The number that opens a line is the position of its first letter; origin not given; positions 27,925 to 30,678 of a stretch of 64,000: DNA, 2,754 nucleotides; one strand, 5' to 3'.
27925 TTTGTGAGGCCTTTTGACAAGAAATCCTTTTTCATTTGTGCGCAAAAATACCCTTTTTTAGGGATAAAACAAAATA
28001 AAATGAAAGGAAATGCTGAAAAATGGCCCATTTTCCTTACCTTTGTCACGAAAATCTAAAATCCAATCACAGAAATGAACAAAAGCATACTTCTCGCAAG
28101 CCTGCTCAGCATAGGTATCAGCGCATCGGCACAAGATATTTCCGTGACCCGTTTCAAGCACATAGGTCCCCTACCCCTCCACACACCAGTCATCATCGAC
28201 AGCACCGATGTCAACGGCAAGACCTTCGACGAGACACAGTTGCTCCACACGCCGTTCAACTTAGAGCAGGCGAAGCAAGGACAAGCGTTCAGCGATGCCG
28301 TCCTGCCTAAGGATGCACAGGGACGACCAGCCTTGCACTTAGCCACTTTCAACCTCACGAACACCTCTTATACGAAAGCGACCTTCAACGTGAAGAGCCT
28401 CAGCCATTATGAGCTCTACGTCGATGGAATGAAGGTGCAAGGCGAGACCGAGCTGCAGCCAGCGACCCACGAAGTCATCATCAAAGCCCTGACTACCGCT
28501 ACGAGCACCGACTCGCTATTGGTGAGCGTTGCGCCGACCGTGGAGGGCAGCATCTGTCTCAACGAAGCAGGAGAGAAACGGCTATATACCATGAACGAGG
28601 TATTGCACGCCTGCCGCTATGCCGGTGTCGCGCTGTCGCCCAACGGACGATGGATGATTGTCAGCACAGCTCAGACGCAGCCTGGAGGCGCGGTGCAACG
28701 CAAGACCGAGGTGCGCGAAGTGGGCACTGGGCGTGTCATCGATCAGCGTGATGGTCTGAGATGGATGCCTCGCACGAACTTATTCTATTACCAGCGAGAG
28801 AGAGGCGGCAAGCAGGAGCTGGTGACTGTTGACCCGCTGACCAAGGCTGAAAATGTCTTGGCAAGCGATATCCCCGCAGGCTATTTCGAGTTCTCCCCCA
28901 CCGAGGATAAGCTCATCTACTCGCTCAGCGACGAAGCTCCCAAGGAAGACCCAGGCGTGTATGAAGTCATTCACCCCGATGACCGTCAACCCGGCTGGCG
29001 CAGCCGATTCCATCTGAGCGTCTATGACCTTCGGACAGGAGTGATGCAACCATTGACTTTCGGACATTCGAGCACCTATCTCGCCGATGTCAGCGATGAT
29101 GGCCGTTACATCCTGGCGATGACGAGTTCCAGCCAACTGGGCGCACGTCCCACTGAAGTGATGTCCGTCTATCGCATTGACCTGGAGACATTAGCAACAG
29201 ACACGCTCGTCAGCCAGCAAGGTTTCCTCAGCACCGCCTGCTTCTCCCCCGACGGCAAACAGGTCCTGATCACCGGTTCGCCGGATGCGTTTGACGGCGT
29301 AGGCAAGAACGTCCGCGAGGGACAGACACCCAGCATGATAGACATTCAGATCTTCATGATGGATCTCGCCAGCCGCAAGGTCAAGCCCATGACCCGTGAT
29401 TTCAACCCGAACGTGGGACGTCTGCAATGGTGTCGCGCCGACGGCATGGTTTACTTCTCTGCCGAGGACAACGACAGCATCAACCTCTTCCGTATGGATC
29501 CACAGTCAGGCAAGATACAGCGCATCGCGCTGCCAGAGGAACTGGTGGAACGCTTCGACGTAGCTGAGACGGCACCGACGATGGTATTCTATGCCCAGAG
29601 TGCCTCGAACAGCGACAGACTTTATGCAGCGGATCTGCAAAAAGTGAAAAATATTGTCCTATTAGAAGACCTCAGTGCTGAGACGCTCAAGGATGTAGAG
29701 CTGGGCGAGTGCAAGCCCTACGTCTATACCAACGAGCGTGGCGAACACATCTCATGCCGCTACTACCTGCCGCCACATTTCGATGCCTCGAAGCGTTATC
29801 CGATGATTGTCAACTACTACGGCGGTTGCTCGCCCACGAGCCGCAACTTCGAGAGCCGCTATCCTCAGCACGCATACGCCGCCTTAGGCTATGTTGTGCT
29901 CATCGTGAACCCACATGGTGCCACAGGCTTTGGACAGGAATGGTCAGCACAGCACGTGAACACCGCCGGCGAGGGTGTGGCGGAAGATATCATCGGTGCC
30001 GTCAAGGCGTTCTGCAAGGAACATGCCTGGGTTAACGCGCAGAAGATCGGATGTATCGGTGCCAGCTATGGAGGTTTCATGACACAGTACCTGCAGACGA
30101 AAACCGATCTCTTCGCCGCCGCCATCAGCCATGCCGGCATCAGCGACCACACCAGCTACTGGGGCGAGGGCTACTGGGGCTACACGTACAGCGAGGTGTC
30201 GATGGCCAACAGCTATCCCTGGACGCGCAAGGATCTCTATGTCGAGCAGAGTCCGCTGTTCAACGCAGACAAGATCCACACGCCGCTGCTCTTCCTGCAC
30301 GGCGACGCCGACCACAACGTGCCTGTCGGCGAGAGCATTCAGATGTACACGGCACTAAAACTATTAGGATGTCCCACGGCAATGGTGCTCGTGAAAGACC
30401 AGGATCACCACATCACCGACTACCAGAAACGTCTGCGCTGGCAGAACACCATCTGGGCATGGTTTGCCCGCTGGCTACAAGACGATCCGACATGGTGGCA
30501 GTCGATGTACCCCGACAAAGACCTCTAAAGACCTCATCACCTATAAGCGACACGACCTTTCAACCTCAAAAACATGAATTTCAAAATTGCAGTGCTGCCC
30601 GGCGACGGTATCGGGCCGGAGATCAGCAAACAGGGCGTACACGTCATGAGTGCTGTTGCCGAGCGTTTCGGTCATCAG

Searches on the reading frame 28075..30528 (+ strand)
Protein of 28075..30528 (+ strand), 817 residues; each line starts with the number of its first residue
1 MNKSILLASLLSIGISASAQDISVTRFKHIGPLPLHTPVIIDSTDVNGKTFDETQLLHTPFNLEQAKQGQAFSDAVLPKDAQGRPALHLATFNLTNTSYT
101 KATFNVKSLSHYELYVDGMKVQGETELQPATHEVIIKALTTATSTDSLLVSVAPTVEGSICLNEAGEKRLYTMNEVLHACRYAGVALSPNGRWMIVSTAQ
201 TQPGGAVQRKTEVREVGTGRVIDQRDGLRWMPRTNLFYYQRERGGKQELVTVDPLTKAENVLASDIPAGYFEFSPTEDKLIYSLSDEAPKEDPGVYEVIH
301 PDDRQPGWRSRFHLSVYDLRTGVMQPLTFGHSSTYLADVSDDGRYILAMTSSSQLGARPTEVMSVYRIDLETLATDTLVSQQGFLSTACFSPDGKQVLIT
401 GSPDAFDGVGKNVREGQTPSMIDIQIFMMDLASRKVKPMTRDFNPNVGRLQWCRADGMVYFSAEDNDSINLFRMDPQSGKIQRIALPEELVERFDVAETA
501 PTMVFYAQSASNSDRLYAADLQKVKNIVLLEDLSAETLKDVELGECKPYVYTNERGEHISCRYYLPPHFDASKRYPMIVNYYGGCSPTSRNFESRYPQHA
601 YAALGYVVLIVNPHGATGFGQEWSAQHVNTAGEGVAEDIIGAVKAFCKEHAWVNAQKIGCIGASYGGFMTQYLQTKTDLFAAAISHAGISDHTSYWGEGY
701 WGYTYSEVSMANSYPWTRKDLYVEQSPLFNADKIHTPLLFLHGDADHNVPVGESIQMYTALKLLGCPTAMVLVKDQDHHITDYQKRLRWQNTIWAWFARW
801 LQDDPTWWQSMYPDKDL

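Call 87: list_cluster_members(proteins=[window:28075-30528:+, window:47763-50366:-, window:52123-55977:-, window:3694-4983:+, window:4980-7172:+, window:2137-3684:+, window:44688-46109:+, window:61085-62698:-])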
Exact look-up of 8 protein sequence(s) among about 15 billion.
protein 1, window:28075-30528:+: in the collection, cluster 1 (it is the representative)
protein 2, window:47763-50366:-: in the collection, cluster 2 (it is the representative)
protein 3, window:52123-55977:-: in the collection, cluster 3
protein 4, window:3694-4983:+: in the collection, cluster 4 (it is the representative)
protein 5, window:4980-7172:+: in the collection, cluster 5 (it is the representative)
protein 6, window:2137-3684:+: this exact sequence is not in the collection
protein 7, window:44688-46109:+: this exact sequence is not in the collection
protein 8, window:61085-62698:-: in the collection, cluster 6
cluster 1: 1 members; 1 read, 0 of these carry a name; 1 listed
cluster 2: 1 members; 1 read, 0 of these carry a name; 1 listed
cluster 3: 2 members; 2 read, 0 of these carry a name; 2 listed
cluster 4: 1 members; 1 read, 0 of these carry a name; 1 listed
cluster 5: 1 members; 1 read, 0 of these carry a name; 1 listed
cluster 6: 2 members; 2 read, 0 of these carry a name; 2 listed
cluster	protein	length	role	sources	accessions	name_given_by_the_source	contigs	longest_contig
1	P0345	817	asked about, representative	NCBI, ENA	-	-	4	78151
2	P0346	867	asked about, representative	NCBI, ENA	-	-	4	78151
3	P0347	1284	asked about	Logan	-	-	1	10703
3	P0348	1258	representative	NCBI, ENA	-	-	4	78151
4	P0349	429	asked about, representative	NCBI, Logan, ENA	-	-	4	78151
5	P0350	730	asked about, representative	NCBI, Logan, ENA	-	-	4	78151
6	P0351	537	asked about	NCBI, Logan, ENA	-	-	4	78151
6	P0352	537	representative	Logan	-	-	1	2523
